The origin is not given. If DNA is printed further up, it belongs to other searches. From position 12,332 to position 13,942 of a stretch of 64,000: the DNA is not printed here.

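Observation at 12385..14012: The SOS polymerase gene (dinB-type) is bracketed by two copies of the mosaic repeat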

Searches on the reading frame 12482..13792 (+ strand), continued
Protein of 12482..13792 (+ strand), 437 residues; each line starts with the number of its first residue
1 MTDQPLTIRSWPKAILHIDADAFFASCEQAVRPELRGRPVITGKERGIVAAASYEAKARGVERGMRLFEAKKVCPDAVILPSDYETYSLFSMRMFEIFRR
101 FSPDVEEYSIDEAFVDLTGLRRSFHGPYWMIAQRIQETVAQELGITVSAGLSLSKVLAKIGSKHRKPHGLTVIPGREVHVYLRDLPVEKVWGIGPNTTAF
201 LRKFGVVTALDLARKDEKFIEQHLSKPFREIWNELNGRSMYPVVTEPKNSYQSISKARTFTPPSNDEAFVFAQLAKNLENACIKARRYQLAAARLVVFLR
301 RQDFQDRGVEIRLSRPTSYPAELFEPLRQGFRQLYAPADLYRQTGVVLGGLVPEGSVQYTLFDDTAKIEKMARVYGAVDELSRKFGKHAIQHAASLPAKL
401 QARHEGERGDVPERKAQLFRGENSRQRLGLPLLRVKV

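Call 43: find_encoding_contigs(protein=P0009, flank=5000, max_places=2)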
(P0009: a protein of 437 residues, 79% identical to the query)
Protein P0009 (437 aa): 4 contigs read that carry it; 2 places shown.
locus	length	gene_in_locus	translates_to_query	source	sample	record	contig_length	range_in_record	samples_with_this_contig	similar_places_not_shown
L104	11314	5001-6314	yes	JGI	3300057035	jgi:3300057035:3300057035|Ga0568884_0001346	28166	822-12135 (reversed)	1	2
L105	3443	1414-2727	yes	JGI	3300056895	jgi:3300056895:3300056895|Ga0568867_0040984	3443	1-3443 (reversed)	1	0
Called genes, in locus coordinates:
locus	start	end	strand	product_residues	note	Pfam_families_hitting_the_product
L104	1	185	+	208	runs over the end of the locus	-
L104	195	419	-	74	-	PF14451:Ub-Mut7C, PF02597:ThiS, PF02824:TGS (faint)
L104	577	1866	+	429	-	PF04055:Radical_SAM, PF13186:SPASM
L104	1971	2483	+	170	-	-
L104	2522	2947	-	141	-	-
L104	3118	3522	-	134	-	-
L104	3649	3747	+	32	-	-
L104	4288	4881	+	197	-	PF00717:Peptidase_S24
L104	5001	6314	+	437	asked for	PF00817:IMS, PF11799:IMS_C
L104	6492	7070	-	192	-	-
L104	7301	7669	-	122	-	PF12732:YtxH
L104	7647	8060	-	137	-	PF06103:DUF948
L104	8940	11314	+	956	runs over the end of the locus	PF00672:HAMP, PF00989:PAS (weak), PF08448:PAS_4, PF13426:PAS_9, PF00989:PAS (weak), PF08447:PAS_3, PF00990:GGDEF, PF00563:EAL, +2 more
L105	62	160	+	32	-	-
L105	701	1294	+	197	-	PF00717:Peptidase_S24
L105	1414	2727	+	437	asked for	PF00817:IMS, PF11799:IMS_C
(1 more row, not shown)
